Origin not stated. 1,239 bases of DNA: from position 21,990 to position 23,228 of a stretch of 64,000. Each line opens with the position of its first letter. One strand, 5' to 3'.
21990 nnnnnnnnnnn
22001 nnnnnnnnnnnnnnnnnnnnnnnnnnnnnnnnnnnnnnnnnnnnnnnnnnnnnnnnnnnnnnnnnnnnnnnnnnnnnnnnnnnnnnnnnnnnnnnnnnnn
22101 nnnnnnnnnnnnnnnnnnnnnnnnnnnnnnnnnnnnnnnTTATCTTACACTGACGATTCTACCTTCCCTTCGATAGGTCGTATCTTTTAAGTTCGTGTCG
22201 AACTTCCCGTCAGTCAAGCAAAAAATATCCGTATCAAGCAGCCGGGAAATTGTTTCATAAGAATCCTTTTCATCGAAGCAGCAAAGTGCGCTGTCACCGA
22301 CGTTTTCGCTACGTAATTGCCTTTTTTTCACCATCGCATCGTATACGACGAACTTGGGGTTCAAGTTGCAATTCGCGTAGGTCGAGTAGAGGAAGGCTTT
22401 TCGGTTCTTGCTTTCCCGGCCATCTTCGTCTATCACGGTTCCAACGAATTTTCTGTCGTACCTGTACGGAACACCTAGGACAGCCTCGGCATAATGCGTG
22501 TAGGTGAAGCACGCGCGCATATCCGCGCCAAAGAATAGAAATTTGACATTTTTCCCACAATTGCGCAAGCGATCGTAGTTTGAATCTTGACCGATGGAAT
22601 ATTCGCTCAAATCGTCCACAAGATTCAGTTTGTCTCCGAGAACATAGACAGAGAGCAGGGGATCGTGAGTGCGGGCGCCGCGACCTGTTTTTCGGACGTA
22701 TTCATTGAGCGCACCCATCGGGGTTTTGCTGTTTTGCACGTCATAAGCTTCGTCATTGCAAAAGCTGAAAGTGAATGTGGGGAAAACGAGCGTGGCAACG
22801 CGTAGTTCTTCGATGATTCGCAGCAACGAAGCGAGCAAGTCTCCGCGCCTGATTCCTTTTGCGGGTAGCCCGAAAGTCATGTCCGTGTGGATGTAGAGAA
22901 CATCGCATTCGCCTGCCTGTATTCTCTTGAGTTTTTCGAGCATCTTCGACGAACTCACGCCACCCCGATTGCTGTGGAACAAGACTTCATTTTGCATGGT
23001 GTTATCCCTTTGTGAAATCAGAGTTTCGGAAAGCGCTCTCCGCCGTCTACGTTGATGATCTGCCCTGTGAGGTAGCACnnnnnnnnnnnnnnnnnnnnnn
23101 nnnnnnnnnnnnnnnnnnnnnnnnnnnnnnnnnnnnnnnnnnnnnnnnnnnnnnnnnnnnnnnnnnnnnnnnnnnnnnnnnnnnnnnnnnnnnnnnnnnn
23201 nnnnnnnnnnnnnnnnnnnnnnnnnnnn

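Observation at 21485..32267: Discrete acyl-chain assembly line feeding a 4-amino-sugar on flagellin, resembling the Campylobacter cassette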

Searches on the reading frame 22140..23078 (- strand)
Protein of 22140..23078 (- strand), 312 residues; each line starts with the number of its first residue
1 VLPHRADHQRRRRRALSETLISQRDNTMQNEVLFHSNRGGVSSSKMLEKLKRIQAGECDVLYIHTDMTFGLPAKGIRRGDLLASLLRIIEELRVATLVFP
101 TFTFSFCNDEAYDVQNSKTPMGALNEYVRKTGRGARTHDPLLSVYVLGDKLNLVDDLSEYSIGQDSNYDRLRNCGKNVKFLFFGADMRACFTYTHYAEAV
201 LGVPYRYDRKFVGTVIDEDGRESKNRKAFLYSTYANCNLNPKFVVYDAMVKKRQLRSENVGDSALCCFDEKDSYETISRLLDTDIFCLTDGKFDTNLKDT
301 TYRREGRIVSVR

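Call 4: search_protein_families(library=pfam, proteins=[window:22140-23078:-])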
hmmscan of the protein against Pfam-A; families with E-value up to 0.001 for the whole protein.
window:22140-23078:- (312 aa): 1 family
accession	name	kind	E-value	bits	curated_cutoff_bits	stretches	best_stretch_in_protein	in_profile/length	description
PF02522.19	Antibiotic_NAT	-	9.6e-22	78.1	25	1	81-281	19-231/232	Aminoglycoside 3-N-acetyltransferase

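Call 7: search_protein_families(library=ncbifam, proteins=[window:22140-23078:-], max_evalue=0.01)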
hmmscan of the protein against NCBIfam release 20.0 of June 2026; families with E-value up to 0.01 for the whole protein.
window:22140-23078:- (312 aa): 3 families
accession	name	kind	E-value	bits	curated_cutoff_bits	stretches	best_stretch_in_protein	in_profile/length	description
NF033082.0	AAC_3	equivalog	9.3e-08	31.7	270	1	111-269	84-246/262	aminoglycoside 3-N-acetyltransferase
NF033080.0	AAC_3_II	subfamily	0.00048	19.7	480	1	120-222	96-197/268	AAC(3)-II family aminoglycoside N-acetyltransferase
NF033180.1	AAC_3_VIII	exception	0.0017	17.6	560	0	111-208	98-196/286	aminoglycoside N-acetyltransferase AAC(3)-VIII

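Call 32: search_solved_structures(query=window:22140-22997:-, max_evalue=0.001, show_alignments=1)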
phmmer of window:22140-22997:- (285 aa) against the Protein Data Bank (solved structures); distinct sequences matched with E-value up to 0.001: 0.

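Call 42: find_homologous_proteins(query=window:22140-22997:-, max_evalue=0.00001)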
Query window:22140-22997:- (285 aa): 700 proteins with E <= 0.00001 among 1756 candidates; the best 120 are listed.
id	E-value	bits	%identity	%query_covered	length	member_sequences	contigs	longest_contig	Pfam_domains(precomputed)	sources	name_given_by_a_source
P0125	7.3e-190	647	100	100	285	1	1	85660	PF02522.20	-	-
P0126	6.1e-159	546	85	100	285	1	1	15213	PF02522.20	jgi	jgi:aminoglycoside 3-N-acetyltransferase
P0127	1.7e-126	439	66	100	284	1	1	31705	PF02522.20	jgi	jgi:aminoglycoside 3-N-acetyltransferase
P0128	3.7e-124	432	65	100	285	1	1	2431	PF02522.20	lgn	-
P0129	6.9e-121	421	65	100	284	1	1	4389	PF02522.20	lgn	-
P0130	2.6e-119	416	67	99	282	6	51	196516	PF02522.20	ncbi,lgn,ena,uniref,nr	ncbi:AAC(3) family N-acetyltransferase [Desulfovibrio sp.]|uniref:AAC(3) family N-acetyltransferase 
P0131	4.7e-119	415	67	100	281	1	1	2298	PF02522.20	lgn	-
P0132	8.4e-119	414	68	100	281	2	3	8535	PF02522.20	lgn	-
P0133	1.1e-118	414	66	99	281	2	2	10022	PF02522.20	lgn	-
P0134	1.8e-117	410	66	100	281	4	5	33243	PF02522.20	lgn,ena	-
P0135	1.9e-116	406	65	100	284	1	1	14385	PF02522.20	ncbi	-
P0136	8.2e-116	404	64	100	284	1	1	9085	PF02522.20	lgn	-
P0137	1.0e-115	404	64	100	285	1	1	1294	PF02522.20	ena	-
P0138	1.8e-115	403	64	100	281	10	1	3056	PF02522.20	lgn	-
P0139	1.5e-114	400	64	99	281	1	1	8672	PF02522.20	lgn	-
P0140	1.7e-114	400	64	99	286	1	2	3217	PF02522.20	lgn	-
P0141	2.0e-114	400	66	99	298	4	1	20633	PF02522.20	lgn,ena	-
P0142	5.3e-114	398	66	100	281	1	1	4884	PF02522.20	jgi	jgi:aminoglycoside 3-N-acetyltransferase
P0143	6.2e-114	398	65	100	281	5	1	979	PF02522.20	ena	-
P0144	6.9e-114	398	64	99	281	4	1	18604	PF02522.20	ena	-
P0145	7.3e-114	398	65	100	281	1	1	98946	PF02522.20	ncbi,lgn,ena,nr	ncbi:MAG: AAC(3) family N-acetyltransferase [Desulfovibrionaceae bacterium]|nr:AAC(3) family N-acety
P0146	3.7e-113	396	63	99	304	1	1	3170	PF02522.20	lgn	-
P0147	5.6e-112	392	63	99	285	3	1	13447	PF02522.20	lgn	-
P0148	1.1e-111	391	62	99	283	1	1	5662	PF02522.20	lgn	-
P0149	1.2e-110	387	64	99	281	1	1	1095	PF02522.20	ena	-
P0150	2.8e-110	386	58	100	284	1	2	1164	PF02522.20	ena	-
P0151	3.0e-110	386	62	100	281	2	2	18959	PF02522.20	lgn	-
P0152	9.2e-110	384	62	99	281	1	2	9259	PF02522.20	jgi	-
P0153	1.2e-109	384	61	99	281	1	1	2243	PF02522.20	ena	-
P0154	1.4e-109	384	63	99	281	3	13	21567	PF02522.20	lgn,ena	-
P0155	1.6e-109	384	63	99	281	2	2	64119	PF02522.20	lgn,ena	-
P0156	1.7e-109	384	61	99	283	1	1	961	PF02522.20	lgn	-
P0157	3.1e-109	383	60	100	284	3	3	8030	PF02522.20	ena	-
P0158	3.7e-109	382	63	99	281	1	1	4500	PF02522.20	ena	-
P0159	4.5e-109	382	63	99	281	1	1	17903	PF02522.20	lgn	-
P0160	1.0e-108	381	60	100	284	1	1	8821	PF02522.20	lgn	-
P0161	1.0e-108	381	61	100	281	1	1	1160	PF02522.20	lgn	-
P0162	1.4e-108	381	61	100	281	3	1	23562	PF02522.20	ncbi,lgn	-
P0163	1.6e-108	380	60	100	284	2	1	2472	PF02522.20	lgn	-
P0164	6.6e-108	378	58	100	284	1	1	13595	PF02522.20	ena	-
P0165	8.1e-108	378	60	100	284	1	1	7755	PF02522.20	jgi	-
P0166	3.3e-107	376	63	100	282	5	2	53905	PF02522.20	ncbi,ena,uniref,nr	ncbi:AAC(3) family N-acetyltransferase [uncultured Mailhella sp.]|uniref:AAC(3) family N-acetyltrans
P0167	3.8e-107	376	62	99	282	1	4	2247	PF02522.20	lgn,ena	-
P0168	4.0e-107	376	60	100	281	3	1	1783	PF02522.20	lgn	-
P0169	6.2e-107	375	58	100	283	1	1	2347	PF02522.20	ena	-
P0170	7.8e-106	372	58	100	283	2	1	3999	PF02522.20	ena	-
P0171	7.9e-106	372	60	100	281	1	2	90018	PF02522.20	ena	-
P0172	3.2e-105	370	60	99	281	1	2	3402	PF02522.20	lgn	-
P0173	6.2e-105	369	61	99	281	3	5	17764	PF02522.20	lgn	-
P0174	2.5e-103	363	58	99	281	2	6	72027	PF02522.20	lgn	-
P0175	1.7e-102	361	58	100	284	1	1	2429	PF02522.20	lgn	-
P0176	1.9e-102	361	63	94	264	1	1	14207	PF02522.20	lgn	-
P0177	5.8e-102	359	57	99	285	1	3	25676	PF02522.20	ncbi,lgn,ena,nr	ncbi:MAG: AAC(3) family N-acetyltransferase [Desulfovibrionaceae bacterium]|nr:AAC(3) family N-acety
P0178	6.0e-101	356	57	99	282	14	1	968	PF02522.20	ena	-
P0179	9.4e-101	355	60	98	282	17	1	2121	PF02522.20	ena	-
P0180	1.3e-100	355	61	99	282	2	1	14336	PF02522.20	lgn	-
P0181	2.0e-100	354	58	99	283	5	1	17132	PF02522.20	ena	-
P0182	6.9e-100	352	55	100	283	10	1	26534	PF02522.20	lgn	-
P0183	1.3e-99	351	57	99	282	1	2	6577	PF02522.20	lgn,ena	-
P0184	1.7e-99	351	57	99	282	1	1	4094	PF02522.20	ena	-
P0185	8.5e-98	345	59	98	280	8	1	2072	PF02522.20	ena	-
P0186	1.1e-97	345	55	99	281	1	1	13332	PF02522.20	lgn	-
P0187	2.0e-97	344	57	98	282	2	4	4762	PF02522.20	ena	-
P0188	9.7e-97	342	54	100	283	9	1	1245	PF02522.20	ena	-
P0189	1.0e-96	342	58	98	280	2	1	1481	PF02522.20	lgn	-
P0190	1.3e-96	341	56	99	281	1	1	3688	PF02522.20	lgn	-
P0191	1.5e-96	341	58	98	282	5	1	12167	PF02522.20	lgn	-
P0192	1.7e-96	341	57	99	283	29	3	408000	PF02522.20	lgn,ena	-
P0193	2.1e-96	341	59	98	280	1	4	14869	PF02522.20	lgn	-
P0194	2.8e-96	340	54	98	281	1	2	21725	PF02522.20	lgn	-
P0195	3.7e-96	340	55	98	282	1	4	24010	PF02522.20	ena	-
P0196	8.3e-96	339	58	98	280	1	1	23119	PF02522.20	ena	-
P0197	1.2e-94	335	55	98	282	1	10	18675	PF02522.20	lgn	-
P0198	1.5e-94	335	54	100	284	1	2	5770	PF02522.20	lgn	-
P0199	3.8e-94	333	57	99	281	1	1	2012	PF02522.20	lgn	-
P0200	4.0e-94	333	57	98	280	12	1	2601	PF02522.20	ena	-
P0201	5.1e-94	333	55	98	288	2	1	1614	PF02522.20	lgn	-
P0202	9.0e-94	332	55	99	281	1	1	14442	PF02522.20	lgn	-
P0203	1.3e-93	331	54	98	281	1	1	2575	PF02522.20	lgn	-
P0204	6.5e-93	329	56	98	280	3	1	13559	PF02522.20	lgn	-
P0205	3.7e-92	327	54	98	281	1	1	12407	PF02522.20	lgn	-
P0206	2.2e-90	321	54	99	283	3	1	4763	PF02522.20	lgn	-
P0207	2.6e-90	321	55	100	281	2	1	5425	PF02522.20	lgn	-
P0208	1.5e-89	318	52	98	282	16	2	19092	PF02522.20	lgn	-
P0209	5.3e-89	316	54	99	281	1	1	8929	PF02522.20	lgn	-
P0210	8.8e-87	309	53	99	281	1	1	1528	PF02522.20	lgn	-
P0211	1.8e-86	308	54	98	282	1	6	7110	PF02522.20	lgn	-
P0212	2.0e-76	275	48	95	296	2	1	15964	PF02522.20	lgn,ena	-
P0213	2.5e-74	268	57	76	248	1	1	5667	PF02522.20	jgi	jgi:aminoglycoside 3-N-acetyltransferase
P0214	3.0e-65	239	44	93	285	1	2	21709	PF02522.20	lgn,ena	-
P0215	5.4e-65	238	45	91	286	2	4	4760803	PF02522.20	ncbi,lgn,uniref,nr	ncbi:AAC(3) family N-acetyltransferase [Lysinibacillus sp. FSL R7-0073]|uniref:AAC(3) family N-acety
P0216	1.3e-63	233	56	67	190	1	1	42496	PF02522.20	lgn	-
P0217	9.5e-63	230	43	93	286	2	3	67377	PF02522.20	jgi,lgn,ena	-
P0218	2.1e-62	229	44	93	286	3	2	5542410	PF02522.20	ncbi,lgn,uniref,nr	ncbi:AAC(3) family N-acetyltransferase [Paenibacillus ottowii]|uniref:AAC(3) family N-acetyltransfer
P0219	2.4e-62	229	42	94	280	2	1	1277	PF02522.20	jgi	jgi:aminoglycoside 3-N-acetyltransferase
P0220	4.8e-61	225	44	91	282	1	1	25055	PF02522.20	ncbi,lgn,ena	-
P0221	4.8e-61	225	42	93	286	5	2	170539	PF02522.20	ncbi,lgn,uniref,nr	ncbi:AAC(3) family N-acetyltransferase [Paenibacillus dendritiformis]|uniref:AAC(3) family N-acetylt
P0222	5.1e-61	225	41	98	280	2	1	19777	PF02522.20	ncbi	-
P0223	1.6e-60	223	43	91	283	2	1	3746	PF02522.20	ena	-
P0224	3.2e-60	222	42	95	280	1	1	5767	PF02522.20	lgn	-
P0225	4.2e-60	222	41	98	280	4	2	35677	PF02522.20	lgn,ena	-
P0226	5.0e-60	221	42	93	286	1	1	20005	PF02522.20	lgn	-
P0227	5.5e-60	221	41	97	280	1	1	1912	PF02522.20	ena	-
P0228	7.4e-60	221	41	97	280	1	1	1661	PF02522.20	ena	-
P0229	8.4e-60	221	43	91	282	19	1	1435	PF02522.20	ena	-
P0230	1.1e-59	220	44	91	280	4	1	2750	PF02522.20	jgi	jgi:aminoglycoside 3-N-acetyltransferase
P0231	1.2e-59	220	43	91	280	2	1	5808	PF02522.20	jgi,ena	jgi:aminoglycoside 3-N-acetyltransferase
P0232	1.7e-59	220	40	93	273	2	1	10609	PF02522.20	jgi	jgi:aminoglycoside 3-N-acetyltransferase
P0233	2.5e-59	219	42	91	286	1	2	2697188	PF02522.20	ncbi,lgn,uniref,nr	ncbi:aminoglycoside N3'-acetyltransferase [Paenibacillus cellulosilyticus]|uniref:Aminoglycoside N(3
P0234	3.6e-59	219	44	90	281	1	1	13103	PF02522.20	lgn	-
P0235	3.7e-59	218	43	88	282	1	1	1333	PF02522.20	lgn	-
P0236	4.1e-59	218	40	98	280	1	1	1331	PF02522.20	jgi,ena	-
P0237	4.2e-59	218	41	93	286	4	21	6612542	PF02522.20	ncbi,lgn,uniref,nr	ncbi:AAC(3) family N-acetyltransferase [Paenibacillus thiaminolyticus]|uniref:Aminoglycoside N(3)-ac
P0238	4.4e-59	218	43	92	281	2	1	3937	PF02522.20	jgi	jgi:aminoglycoside 3-N-acetyltransferase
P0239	4.4e-59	218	43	91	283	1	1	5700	PF02522.20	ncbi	-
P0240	5.4e-59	218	43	91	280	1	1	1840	PF02522.20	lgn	-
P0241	5.5e-59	218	42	99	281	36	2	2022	PF02522.20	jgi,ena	jgi:aminoglycoside 3-N-acetyltransferase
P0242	7.2e-59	218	41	93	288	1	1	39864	PF02522.20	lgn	-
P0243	7.9e-59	217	42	94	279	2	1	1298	PF02522.20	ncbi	-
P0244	4.4e-58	215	42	89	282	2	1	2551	PF02522.20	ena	-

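Call 49: find_encoding_contigs(protein=P0130, flank=10000, max_places=3)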
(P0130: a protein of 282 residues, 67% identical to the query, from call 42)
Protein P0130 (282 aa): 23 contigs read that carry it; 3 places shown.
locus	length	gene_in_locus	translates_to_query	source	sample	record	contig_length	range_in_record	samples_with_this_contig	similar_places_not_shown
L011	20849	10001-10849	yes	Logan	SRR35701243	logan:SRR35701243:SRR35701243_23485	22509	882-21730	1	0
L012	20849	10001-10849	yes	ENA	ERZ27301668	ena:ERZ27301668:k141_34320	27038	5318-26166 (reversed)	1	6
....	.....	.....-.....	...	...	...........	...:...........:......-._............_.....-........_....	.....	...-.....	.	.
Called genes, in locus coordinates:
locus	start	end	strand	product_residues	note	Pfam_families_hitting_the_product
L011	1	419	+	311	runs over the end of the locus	PF01041:DegT_DnrJ_EryC1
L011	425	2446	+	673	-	PF00535:Glycos_transf_2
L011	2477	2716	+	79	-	-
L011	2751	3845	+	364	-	PF08545:ACP_syn_III, PF08541:ACP_syn_III_C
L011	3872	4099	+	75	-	-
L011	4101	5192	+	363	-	PF08545:ACP_syn_III, PF08541:ACP_syn_III_C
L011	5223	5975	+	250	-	PF00106:adh_short, PF08659:KR, PF13561:adh_short_C2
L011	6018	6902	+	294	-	-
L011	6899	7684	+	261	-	PF00756:Esterase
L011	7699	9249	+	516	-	PF00501:AMP-binding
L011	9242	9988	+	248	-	PF00106:adh_short, PF08659:KR, PF13561:adh_short_C2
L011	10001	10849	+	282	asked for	PF02522:Antibiotic_NAT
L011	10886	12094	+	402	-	PF05050:Methyltransf_21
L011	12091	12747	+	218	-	PF17836:PglD_N (weak), PF00132:Hexapep (faint), PF25087:GMPPB_C (faint), PF25084:LbH_EIF2B (weak)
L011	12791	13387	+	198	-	PF13302:Acetyltransf_3 (weak)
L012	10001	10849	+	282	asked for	PF02522:Antibiotic_NAT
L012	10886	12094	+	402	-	PF05050:Methyltransf_21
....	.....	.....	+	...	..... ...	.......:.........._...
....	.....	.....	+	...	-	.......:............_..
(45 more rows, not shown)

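Call 50: find_encoding_contigs(protein=P0145, flank=10000, max_places=2)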
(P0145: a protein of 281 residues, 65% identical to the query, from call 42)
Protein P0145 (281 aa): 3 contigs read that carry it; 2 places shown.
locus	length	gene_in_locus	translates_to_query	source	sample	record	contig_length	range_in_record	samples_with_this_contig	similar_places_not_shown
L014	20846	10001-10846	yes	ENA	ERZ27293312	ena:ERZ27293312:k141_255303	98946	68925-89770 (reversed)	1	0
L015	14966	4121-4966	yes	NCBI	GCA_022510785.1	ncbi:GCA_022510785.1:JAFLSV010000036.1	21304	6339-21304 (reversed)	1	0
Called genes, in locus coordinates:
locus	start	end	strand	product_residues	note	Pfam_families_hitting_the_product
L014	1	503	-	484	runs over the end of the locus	PF03237:Terminase_6N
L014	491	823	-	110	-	-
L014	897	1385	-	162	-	-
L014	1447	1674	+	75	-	-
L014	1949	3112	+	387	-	PF08545:ACP_syn_III, PF08541:ACP_syn_III_C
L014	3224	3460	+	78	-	PF00550:PP-binding (weak)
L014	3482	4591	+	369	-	PF08545:ACP_syn_III, PF08541:ACP_syn_III_C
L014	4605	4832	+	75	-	-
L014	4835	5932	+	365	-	PF08545:ACP_syn_III (weak), PF08541:ACP_syn_III_C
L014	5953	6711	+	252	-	PF00106:adh_short, PF01370:Epimerase, PF08659:KR, PF13561:adh_short_C2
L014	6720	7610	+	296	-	-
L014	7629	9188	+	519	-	PF00501:AMP-binding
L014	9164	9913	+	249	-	PF00106:adh_short, PF08659:KR, PF13561:adh_short_C2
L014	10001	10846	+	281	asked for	PF02522:Antibiotic_NAT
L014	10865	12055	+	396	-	PF05050:Methyltransf_21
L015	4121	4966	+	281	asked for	PF02522:Antibiotic_NAT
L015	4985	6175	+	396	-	PF05050:Methyltransf_21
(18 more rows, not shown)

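Call 56: find_related_loci(query=A3, collection=genome_contigs, flank=10000)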
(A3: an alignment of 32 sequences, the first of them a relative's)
Query A3 (285 aa) in genome_contigs; peptide patterns used: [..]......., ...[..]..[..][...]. (x = any residue, [..] = any of these).
222 stretches matched a pattern; 84 encode a relative of the query (tblastn E <= 1e-3); the best 80 are kept; 80 distinct loci.
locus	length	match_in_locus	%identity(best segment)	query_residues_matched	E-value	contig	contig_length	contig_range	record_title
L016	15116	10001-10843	66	2-285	4e-122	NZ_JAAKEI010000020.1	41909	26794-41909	Desulfovibrio sp. ZJ369 Scaffold20_1, whole genome shotgun sequence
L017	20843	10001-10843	66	2-285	7e-121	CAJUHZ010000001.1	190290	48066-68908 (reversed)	MAG TPA_asm: uncultured Bilophila sp. isolate MGBC136875 genome assembly, contig: MGBC136875.1, whole genome shotgun seq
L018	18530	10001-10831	62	5-284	4e-115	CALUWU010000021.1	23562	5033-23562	MAG: uncultured Desulfovibrio sp. isolate E25__bin168 genome assembly, contig: E25__k127_4526975, whole genome shotgun s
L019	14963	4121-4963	65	2-285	4e-114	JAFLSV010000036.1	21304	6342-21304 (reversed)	MAG: Desulfovibrionaceae bacterium isolate HAN036 Seq36, whole genome shotgun sequence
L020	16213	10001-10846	63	2-285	2e-113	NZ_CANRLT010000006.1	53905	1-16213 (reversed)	MAG: uncultured Mailhella sp. isolate Lapin-011__bin51 Lapin-011__NODE_484_length_53905_cov_3.888329, whole genome shotg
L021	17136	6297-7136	57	5-285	9e-109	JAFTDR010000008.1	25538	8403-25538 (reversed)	MAG: Desulfovibrionaceae bacterium isolate RGIG3724 Goat_Rumen.Co__c84995, whole genome shotgun sequence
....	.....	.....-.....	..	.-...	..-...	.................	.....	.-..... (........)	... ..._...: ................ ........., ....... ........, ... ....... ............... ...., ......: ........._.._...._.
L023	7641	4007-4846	58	5-285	9e-106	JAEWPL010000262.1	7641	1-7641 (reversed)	MAG: Proteobacteria bacterium isolate OH_SBrB_1 k127_86316, whole genome shotgun sequence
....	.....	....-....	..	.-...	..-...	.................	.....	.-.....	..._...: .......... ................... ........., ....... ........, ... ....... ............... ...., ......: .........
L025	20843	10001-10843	57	5-285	2e-102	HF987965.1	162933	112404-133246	Succinatimonas sp. CAG:777 genomic scaffold, scf95, whole genome shotgun sequence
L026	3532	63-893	57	6-285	4e-100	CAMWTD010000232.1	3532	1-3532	MAG TPA_asm: uncultured Desulfovibrio sp. isolate SRR14411322_bin.3_metawrap_v1.3_MAG genome assembly, contig: NODE.2179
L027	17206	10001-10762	44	6-260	2e-63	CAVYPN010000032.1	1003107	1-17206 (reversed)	MAG: uncultured Acidobacteriaceae bacterium isolate MFD05513.bin.1.110 genome assembly, contig: contig_9118, whole genom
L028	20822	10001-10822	42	1-275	3e-63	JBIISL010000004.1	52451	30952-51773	MAG: Ilumatobacteraceae bacterium isolate ME2004-05-19_3300042291_group2_bin16 Rohwer_bin52_scaffold_150_c1, whole genom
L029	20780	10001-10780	42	6-266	5e-63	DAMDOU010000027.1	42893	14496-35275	MAG TPA_asm: Paenibacillus sp. isolate CTOTU50677 NODE_171_length_42893_cov_8.925253, whole genome shotgun sequence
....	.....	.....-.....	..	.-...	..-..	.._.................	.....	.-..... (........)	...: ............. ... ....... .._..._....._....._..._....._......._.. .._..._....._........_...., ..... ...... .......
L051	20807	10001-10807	38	14-284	2e-56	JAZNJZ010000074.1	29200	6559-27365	MAG: Eubacterium sp. isolate T1900044678_TS20190144.MAGScoT_cleanbin_000019 SGB_1656_k141_1171302, whole genome shotgun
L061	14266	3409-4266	37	4-282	1e-52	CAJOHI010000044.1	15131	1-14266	uncultured Selenomonadaceae bacterium isolate Red_deer_4_mag_158 genome assembly, contig: scaffold_6330, whole genome sh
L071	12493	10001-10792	35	1-257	6e-51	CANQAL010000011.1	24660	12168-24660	MAG: Candidatus Gastranaerophilales bacterium isolate Lapin-004__bin44 genome assembly, contig: Lapin-004__NODE_2463_len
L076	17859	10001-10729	40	15-259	3e-50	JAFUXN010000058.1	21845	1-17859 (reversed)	MAG: Selenomonadaceae bacterium isolate RGIG4916 Roe_deer_Rumen-3__c137177, whole genome shotgun sequence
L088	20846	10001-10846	35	3-284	2e-46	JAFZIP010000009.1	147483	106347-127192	MAG: Bacteroidales bacterium isolate RGIG7800 Water_buffalos_Reticulum-1__c215, whole genome shotgun sequence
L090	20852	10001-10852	35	1-284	2e-45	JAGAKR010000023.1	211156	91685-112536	MAG: Bacteroidales bacterium isolate RGIG8530 Water_deer_Cecum-2__c382180, whole genome shotgun sequence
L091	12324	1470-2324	35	1-281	5e-45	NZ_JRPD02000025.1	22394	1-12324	Helicobacter muridarum strain ST1 NODE_25_length_22394_cov_72.7245, whole genome shotgun sequence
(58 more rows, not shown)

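Call 78: search_protein_families(library=pfam, proteins=[L017:12752-13603:+, L017:13619-15430:+, L017:16832-19009:+, L017:20070-20813:-, L051:1023-1832:+, L051:1961-3562:+, L051:3572-4546:+, L051:5881-6915:+, L017:16075-17217:+], max_evalue=0.001)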
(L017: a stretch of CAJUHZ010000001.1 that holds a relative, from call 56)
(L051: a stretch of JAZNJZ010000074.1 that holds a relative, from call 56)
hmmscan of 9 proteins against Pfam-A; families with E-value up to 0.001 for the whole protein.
L017:12752-13603:+ (283 aa): 1 family
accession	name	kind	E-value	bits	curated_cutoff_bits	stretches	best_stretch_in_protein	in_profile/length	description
PF00551.24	Formyl_trans_N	-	9.4e-20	71.6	26.1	1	64-158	71-165/181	Formyl transferase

L017:13619-15430:+ (603 aa): 2 families
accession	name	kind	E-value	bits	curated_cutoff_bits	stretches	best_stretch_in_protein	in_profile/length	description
PF02310.24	B12-binding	-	8.9e-11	42.1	32.1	1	78-154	41-120/121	B12 binding domain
PF04055.27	Radical_SAM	-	1.1e-09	39.1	29.5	1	234-405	2-166/166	Radical SAM superfamily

L017:16832-19009:+ (725 aa): 0 families

L017:20070-20813:- (247 aa): 2 families
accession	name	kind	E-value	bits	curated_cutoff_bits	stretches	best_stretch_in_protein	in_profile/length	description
PF00700.27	Flagellin_C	-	2.4e-27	95.5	23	1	163-246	3-86/86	Bacterial flagellin C-terminal helical region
PF00669.25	Flagellin_N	-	1.5e-20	74.1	26.6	1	1-88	50-137/139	Bacterial flagellin N-terminal helical region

L051:1023-1832:+ (269 aa): 2 families
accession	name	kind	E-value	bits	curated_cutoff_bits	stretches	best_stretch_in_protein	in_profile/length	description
PF00669.25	Flagellin_N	-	4.4e-41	140.6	26.6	1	3-141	1-139/139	Bacterial flagellin N-terminal helical region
PF00700.27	Flagellin_C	-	3.1e-26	92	23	1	184-268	2-86/86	Bacterial flagellin C-terminal helical region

L051:1961-3562:+ (533 aa): 1 family
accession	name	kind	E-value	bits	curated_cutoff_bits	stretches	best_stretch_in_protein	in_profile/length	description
PF01973.23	MptE-like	-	5.1e-37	127.7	34.6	1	282-449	4-169/171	6-hydroxymethylpterin diphosphokinase MptE-like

L051:3572-4546:+ (324 aa): 1 family
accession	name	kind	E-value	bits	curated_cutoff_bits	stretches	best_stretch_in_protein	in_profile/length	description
PF01522.26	Polysacc_deac_1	-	1.2e-22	80.6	23.1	2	213-289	46-122/124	Polysaccharide deacetylase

L051:5881-6915:+ (344 aa): 0 families

L017:16075-17217:+ (380 aa): 1 family
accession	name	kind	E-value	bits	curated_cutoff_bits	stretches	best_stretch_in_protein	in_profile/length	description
PF01042.26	Ribonuc_L-PSP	-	6.8e-14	52.4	27.3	1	275-369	23-120/121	Endoribonuclease L-PSP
